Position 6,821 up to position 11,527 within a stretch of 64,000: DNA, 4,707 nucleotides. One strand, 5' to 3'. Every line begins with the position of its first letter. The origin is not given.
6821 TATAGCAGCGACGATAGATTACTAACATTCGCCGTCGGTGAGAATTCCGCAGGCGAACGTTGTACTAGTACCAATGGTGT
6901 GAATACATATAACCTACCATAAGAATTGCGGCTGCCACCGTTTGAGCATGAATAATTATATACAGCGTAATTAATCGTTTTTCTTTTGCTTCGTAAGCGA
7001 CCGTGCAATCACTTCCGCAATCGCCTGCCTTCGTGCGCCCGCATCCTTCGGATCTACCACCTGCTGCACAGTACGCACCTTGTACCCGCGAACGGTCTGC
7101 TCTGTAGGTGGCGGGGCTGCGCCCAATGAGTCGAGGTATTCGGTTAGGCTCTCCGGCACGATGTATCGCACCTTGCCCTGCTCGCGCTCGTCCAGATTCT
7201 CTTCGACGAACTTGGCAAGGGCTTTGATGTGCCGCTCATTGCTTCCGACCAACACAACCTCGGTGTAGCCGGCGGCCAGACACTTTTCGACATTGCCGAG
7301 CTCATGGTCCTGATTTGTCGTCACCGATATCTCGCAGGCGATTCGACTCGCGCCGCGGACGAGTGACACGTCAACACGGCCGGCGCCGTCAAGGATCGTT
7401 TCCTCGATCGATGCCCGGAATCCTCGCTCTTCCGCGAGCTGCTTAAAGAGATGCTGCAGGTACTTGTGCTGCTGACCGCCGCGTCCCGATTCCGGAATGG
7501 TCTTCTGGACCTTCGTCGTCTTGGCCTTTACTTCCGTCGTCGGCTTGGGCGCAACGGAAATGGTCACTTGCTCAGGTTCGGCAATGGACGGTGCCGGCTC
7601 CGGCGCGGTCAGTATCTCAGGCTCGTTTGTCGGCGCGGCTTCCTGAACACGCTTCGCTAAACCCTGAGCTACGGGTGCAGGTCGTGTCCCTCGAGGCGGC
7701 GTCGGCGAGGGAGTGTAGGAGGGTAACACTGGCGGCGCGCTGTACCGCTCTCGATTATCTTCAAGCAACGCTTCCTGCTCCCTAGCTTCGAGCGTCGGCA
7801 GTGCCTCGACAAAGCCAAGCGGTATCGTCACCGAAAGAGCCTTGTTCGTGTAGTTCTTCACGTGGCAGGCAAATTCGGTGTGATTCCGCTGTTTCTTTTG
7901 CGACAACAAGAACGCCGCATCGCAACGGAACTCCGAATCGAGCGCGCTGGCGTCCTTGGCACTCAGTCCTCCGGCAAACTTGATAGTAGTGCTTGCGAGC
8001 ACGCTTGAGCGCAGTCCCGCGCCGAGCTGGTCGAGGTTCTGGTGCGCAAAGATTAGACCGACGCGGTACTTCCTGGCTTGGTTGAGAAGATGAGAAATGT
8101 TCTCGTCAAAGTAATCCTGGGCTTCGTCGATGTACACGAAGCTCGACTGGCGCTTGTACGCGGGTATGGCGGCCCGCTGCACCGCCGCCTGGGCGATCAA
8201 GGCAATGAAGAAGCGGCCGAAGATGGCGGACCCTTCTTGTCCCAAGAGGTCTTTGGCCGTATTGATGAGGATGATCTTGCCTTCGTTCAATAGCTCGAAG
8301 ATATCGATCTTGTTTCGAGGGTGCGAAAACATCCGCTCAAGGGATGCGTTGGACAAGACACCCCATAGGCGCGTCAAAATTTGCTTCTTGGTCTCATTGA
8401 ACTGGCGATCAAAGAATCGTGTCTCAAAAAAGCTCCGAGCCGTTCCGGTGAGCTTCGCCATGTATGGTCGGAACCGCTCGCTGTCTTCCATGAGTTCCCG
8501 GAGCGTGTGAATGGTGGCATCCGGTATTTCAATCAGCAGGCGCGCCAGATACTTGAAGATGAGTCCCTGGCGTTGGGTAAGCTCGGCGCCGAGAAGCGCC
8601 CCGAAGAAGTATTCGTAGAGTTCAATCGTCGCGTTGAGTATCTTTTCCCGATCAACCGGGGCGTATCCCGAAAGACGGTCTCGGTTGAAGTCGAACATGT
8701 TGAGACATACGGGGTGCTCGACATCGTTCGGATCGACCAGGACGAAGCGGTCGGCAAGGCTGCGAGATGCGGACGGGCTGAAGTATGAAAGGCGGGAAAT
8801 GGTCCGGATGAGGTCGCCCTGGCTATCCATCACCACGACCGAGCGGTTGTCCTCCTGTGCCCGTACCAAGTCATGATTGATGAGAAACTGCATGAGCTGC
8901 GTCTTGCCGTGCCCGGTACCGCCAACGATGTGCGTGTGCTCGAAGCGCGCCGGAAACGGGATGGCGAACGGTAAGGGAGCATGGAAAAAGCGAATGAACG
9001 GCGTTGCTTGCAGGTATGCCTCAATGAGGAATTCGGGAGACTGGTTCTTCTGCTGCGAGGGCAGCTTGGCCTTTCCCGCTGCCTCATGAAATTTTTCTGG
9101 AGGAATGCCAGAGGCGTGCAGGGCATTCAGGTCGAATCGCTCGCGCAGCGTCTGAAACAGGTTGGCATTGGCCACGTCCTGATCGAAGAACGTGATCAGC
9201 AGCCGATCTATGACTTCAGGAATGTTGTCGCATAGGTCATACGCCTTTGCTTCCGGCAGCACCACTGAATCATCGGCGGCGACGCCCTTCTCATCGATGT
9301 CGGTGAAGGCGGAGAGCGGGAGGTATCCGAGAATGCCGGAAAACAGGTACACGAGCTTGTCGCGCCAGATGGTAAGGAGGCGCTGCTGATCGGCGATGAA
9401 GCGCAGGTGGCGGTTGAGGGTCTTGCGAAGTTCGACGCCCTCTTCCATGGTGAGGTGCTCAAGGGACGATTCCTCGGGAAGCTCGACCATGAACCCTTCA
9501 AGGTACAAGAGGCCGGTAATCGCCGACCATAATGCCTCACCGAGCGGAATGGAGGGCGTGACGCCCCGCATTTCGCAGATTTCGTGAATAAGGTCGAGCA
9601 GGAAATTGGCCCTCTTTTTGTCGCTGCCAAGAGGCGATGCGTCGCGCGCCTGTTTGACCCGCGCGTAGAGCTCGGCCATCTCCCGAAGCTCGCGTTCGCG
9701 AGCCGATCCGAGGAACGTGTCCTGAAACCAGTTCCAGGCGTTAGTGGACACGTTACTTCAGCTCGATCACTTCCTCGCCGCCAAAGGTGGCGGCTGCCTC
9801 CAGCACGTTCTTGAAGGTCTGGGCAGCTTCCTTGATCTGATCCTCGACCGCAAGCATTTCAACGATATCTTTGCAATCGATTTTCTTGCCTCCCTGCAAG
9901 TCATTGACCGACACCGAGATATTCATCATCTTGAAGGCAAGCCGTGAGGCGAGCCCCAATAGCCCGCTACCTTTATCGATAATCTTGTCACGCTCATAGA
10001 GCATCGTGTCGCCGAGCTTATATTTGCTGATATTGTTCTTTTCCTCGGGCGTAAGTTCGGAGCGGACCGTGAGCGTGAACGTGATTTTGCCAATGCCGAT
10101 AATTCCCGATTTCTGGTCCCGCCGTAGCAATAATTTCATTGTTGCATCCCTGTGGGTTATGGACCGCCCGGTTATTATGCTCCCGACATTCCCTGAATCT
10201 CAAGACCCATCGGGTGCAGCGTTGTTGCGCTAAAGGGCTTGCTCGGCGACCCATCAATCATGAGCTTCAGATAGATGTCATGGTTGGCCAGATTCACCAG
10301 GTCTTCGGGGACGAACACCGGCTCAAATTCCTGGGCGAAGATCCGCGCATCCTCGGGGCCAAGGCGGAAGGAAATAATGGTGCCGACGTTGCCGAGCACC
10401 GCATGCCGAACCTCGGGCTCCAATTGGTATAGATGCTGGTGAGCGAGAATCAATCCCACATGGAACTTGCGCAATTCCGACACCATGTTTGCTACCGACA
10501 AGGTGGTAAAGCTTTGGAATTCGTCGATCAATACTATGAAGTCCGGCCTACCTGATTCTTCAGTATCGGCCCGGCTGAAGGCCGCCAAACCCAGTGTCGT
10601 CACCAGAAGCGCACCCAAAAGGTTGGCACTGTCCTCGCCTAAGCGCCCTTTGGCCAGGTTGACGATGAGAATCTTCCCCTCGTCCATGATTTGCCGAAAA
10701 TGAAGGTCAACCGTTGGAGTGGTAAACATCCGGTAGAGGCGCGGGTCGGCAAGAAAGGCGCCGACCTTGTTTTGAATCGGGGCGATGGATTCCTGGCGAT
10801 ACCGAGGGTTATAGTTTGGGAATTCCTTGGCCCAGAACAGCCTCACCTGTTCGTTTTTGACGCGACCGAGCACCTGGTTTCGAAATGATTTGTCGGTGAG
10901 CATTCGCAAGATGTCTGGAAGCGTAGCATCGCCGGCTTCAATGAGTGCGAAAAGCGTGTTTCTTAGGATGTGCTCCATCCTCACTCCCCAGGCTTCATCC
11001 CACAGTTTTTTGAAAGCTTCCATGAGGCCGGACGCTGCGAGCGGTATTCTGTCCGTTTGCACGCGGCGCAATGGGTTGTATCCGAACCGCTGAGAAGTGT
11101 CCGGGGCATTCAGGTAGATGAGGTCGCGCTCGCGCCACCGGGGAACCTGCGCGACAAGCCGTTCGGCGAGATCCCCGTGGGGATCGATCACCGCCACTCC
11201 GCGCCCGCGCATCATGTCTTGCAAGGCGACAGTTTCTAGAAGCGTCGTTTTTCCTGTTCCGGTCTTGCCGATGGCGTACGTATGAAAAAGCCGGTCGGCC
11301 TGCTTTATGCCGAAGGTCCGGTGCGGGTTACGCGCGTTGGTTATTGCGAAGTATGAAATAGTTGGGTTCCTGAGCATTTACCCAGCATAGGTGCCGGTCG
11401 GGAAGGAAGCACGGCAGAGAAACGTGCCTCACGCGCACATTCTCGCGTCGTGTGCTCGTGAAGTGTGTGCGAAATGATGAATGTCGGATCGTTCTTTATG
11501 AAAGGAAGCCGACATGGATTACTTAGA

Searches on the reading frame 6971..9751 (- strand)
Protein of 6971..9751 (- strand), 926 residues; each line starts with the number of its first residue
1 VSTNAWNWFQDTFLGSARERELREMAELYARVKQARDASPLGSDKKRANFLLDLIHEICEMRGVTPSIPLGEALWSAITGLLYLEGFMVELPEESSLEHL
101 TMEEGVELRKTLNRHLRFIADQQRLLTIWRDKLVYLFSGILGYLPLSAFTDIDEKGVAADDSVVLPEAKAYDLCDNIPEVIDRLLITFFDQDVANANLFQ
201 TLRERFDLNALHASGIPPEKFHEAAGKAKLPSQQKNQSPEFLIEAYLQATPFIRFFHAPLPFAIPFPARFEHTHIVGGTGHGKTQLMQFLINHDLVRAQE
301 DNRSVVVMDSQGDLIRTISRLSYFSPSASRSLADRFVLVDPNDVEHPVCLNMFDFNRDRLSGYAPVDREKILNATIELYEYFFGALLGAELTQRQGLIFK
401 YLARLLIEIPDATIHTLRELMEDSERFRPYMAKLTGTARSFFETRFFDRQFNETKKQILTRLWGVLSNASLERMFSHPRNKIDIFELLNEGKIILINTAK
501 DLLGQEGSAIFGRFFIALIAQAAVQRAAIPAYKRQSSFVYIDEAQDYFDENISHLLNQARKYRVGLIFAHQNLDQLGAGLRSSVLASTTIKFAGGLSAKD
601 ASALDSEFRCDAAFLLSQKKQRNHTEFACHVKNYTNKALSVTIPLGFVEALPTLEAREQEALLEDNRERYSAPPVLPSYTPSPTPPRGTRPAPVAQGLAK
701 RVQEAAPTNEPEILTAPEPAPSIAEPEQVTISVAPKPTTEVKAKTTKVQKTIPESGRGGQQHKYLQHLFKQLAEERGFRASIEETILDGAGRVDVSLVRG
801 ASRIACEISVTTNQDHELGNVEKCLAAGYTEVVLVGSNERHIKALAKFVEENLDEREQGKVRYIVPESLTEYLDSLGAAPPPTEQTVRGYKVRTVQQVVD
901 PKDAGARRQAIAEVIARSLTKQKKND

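Call 28: search_protein_families(library=pfam, proteins=[window:6971-9751:-], max_evalue=0.001)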
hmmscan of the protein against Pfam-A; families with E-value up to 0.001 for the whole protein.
window:6971-9751:- (926 aa): 2 families
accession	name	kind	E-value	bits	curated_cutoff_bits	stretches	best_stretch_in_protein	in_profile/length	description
PF10412.15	TrwB_AAD_bind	-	3.9e-06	26.5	20.5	1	264-317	7-58/387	Type IV secretion-system coupling protein DNA-binding domain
PF01935.23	DUF87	-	7.1e-05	23.4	23.2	1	271-456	24-184/220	Helicase HerA, central domain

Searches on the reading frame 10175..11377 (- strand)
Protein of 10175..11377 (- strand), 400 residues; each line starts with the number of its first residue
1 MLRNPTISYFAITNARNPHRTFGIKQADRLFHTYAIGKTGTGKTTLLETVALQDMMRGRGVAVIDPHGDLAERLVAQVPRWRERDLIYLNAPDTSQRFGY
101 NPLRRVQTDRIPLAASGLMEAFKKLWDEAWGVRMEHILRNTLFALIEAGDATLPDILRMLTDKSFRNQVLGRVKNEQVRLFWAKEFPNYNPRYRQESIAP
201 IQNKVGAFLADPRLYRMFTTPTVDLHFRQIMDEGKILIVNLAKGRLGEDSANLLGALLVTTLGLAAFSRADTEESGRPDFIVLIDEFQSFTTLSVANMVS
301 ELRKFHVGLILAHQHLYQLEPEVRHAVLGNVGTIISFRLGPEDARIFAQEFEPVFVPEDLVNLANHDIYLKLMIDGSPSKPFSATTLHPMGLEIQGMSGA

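Call 28: search_protein_families(library=pfam, proteins=[window:10175-11377:-], max_evalue=0.001)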
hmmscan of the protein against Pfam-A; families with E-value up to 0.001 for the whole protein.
window:10175-11377:- (400 aa): 4 families
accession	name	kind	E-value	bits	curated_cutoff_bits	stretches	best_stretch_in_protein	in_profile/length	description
PF10412.15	TrwB_AAD_bind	-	6.7e-08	32.3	20.5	1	32-335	17-306/387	Type IV secretion-system coupling protein DNA-binding domain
PF01935.23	DUF87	-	3.8e-05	24.3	23.2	1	36-243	29-203/220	Helicase HerA, central domain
PF13401.12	AAA_22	-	0.00038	21.2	27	0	33-65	8-40/130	AAA domain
PF13604.12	AAA_30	-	0.00093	19.4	27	0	34-75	22-63/191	AAA domain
